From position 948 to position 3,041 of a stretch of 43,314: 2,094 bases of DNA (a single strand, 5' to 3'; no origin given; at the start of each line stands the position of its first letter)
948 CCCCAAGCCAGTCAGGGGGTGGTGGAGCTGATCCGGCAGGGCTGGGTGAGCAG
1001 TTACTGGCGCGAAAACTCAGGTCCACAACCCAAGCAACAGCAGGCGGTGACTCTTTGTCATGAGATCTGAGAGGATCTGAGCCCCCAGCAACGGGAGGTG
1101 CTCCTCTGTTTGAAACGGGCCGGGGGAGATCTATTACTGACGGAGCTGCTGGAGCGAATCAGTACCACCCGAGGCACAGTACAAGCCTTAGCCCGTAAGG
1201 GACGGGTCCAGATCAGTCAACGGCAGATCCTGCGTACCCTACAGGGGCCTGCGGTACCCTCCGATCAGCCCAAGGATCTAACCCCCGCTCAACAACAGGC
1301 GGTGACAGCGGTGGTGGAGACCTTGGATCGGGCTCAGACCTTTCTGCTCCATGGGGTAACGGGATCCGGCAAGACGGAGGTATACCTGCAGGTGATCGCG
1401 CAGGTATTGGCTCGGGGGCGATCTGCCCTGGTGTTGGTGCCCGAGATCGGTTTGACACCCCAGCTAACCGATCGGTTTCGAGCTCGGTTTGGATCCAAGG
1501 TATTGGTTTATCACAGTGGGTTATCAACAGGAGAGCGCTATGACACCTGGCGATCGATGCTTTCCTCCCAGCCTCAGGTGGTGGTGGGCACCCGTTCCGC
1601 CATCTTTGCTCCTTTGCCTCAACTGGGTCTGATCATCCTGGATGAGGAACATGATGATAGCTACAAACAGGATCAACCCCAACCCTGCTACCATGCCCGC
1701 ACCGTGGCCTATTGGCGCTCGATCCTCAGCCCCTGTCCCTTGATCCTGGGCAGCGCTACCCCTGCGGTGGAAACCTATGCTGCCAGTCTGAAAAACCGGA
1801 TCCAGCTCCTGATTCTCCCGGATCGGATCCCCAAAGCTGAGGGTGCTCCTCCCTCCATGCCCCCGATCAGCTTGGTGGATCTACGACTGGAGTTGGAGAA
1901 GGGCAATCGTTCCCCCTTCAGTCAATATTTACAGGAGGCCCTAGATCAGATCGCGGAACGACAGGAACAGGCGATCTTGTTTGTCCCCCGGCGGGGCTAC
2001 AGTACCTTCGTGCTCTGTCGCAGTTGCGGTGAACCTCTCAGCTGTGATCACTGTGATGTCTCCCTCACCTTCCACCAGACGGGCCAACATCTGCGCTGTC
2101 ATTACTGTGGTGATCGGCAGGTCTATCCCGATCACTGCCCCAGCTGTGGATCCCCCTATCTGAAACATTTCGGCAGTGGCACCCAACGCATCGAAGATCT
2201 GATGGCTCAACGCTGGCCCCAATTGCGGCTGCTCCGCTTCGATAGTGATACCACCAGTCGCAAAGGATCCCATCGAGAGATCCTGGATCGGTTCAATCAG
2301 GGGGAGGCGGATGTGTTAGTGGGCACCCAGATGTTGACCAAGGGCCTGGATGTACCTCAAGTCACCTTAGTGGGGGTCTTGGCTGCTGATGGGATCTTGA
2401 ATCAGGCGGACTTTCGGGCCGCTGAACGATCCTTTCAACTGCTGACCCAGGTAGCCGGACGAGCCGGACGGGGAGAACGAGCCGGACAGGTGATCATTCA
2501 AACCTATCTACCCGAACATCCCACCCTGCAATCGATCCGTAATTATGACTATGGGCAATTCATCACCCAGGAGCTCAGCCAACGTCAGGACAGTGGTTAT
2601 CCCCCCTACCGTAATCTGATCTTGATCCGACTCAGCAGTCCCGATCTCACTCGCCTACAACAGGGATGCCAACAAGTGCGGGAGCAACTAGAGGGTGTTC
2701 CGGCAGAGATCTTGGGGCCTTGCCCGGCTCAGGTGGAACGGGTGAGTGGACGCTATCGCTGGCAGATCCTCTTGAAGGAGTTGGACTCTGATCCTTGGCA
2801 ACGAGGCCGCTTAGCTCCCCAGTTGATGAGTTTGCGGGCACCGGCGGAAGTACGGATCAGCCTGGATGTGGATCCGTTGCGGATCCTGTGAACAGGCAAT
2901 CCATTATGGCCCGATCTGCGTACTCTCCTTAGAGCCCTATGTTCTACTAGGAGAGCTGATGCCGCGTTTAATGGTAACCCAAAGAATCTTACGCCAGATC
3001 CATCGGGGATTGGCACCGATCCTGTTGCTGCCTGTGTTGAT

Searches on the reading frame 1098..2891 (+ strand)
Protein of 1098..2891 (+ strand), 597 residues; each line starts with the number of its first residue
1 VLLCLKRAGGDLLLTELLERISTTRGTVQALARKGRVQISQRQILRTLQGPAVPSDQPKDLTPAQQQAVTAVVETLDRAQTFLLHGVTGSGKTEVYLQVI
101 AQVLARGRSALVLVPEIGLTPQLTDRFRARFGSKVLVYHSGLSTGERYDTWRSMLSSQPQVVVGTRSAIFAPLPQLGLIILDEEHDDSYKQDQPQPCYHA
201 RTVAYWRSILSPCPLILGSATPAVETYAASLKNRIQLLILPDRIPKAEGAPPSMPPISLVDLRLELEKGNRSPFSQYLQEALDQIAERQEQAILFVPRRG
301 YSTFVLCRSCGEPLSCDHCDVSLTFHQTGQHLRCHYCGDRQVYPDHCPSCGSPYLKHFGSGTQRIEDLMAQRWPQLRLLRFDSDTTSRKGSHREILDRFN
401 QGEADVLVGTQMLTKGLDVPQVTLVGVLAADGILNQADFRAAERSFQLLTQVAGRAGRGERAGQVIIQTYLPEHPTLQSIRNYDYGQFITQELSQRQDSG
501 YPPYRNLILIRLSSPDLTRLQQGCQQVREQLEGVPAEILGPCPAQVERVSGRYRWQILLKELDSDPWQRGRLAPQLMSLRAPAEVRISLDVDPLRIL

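Call 23: search_protein_families(library=ncbifam, proteins=[window:1098-2891:+], max_evalue=1e-10)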
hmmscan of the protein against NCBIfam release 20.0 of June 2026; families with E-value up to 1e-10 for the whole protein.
window:1098-2891:+ (597 aa): 24 families
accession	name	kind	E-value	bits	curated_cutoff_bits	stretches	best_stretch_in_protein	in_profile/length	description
NF004066.1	PRK05580.1-3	equivalog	1.3e-266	886.9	813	1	2-595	194-787/788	primosomal protein N'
TIGR00595.1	priA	equivalog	1.7e-192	640.5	230.35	1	83-594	1-509/509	replication restart helicase PriA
NF004067.0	PRK05580.1-4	equivalog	6.4e-181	603.4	763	1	18-596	164-736/737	primosomal protein N'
NF004068.0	PRK05580.1-5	equivalog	2.8e-174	581.3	1249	1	24-565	221-762/795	primosomal protein N'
NF004070.0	PRK05580.2-2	equivalog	1.1e-162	542.8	921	1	14-595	151-727/729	primosomal protein N'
NF004065.0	PRK05580.1-1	equivalog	2.2e-157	525.4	858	1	19-594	155-729/731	primosomal protein N'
NF004071.0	PRK05580.2-3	equivalog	1.9e-129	432.8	1105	1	58-594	199-732/735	primosomal protein N'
NF004069.0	PRK05580.2-1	equivalog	4.2e-126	421.8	767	1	58-563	109-586/612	primosomal protein N'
NF004072.0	PRK05580.2-4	equivalog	2.4e-120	402.8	1030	1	59-593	120-644/648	primosomal protein N'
NF011453.0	PRK14873.1-3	equivalog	1.7e-45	155.3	812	1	93-554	185-610/653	primosome assembly protein PriA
NF011452.0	PRK14873.1-2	equivalog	7.4e-42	143.4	980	1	93-551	212-649/708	primosomal protein N'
NF011455.0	PRK14873.1-5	equivalog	2.2e-40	138.6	969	1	87-522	169-596/675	primosomal protein N'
NF011454.0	PRK14873.1-4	equivalog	1e-35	123.2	951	1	17-522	82-574/651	primosomal protein N'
NF003673.1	PRK05298.1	equivalog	1.1e-18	67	743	0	375-467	469-549/653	excinuclease ABC subunit UvrB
TIGR00643.1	recG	equivalog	4.9e-18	65.2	659.4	1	57-186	232-368/629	ATP-dependent DNA helicase RecG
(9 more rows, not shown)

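Call 31: find_homologous_proteins(query=window:1098-2891:+, max_evalue=1e-80)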
Query window:1098-2891:+ (597 aa): 7967 proteins with E <= 1e-80 among 8000 candidates; the best 120 are listed.
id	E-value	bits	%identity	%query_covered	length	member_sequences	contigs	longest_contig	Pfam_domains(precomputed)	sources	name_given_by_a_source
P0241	0.0e+0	1338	100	99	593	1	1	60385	PF00270.36,PF00271.38,PF18319.8,PF18074.7,PF04851.22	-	-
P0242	0.0e+0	1151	86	100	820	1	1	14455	PF17764.7,PF00270.36,PF00271.38,PF18319.8,PF18074.7,PF04851.22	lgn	-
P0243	1.8e-274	930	69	100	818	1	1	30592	PF17764.7,PF00270.36,PF00271.38,PF18319.8,PF18074.7,PF04851.22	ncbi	-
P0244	1.2e-267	907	66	100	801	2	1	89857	PF17764.7,PF00270.36,PF00271.38,PF18319.8,PF18074.7,PF04851.22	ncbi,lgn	-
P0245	4.4e-267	905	68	100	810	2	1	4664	PF17764.7,PF00270.36,PF00271.38,PF18319.8,PF18074.7,PF04851.22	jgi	jgi:primosomal protein N' (replication factor Y)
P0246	1.4e-260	884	67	100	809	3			PF17764.7,PF00270.36,PF00271.38,PF18319.8,PF18074.7,PF04851.22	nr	nr:primosomal protein N' [Thermostichus vulcanus]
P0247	2.0e-257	873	66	100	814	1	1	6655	PF17764.7,PF00270.36,PF00271.38,PF18319.8,PF18074.7,PF04851.22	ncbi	-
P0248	2.4e-256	870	67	99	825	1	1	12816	PF17764.7,PF00270.36,PF00271.38,PF18319.8,PF18074.7,PF04851.22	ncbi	-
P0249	3.0e-256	870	66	100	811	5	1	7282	PF17764.7,PF00270.36,PF00271.38,PF18319.8,PF18074.7,PF04851.22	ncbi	-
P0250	6.7e-256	868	66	100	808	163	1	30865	PF17764.7,PF00270.36,PF00271.38,PF18319.8,PF18074.7,PF04851.22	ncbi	-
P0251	8.5e-256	868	66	100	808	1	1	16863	PF17764.7,PF00270.36,PF00271.38,PF18319.8,PF18074.7,PF04851.22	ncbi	ncbi:MAG: primosomal protein N' [Thermostichus sp. DG02_5_bins_236]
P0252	5.5e-254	862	65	100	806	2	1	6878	PF17764.7,PF00270.36,PF00271.38,PF18319.8,PF18074.7,PF04851.22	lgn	-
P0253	4.4e-253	859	65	100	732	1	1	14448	PF00270.36,PF00271.38,PF18319.8,PF18074.7,PF04851.22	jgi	jgi:primosomal protein N' (replication factor Y)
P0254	6.3e-252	855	66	100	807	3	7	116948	PF17764.7,PF00270.36,PF00271.38,PF18319.8,PF18074.7,PF04851.22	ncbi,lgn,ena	ncbi:MAG: primosomal protein N' [Thermostichus sp. DG02_3_bins_51]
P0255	1.8e-251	854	64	100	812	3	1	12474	PF17764.7,PF00270.36,PF00271.38,PF18319.8,PF18074.7,PF04851.22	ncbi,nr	ncbi:MAG: primosomal protein N' [Synechococcaceae cyanobacterium SM2_3_2]|nr:primosomal protein N' [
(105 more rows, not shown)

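Call 47: find_encoding_contigs(protein=P0242, flank=3000, max_places=2)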
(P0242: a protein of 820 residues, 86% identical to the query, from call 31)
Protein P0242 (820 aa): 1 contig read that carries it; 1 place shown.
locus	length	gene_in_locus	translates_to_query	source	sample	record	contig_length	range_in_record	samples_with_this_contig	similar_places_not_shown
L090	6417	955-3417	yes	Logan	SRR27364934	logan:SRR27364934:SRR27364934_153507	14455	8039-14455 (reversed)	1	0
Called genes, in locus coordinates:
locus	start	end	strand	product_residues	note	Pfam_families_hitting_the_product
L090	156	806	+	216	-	-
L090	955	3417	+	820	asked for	PF17764:PriA_3primeBD, PF04851:ResIII, PF00270:DEAD, PF18319:Zn_ribbon_PriA, PF00271:Helicase_C, PF18074:PriA_C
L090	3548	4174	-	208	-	PF05685:Uma2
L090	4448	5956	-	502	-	PF20695:UbiD_N, PF01977:UbiD, PF20696:UbiD_C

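Call 71: find_encoding_contigs(protein=P0255, flank=10000, max_places=1)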
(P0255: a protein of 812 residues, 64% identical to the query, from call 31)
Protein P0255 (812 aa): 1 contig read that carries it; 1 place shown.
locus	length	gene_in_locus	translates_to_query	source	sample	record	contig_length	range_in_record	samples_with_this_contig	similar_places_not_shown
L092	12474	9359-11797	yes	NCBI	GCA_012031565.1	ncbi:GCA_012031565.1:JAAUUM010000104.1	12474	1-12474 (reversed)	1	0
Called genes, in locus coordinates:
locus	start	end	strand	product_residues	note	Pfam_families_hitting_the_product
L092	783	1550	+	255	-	PF00702:Hydrolase, PF12710:HAD (weak), PF13419:HAD_2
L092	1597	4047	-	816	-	PF07697:7TMR-HDED, PF07698:7TM-7TMR_HD, PF01966:HD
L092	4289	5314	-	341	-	PF00962:A_deaminase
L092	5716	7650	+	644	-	PF12831:FAD_oxidored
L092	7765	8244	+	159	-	PF03413:PepSY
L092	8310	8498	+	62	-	PF07799:DUF1643 (weak)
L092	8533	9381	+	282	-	PF00756:Esterase, PF12146:Hydrolase_4 (weak), PF00326:Peptidase_S9 (weak)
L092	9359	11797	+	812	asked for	PF17764:PriA_3primeBD, PF00270:DEAD, PF04851:ResIII, PF18319:Zn_ribbon_PriA, PF00271:Helicase_C (weak), PF18074:PriA_C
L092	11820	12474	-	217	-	PF00005:ABC_tran, PF13304:AAA_21 (faint)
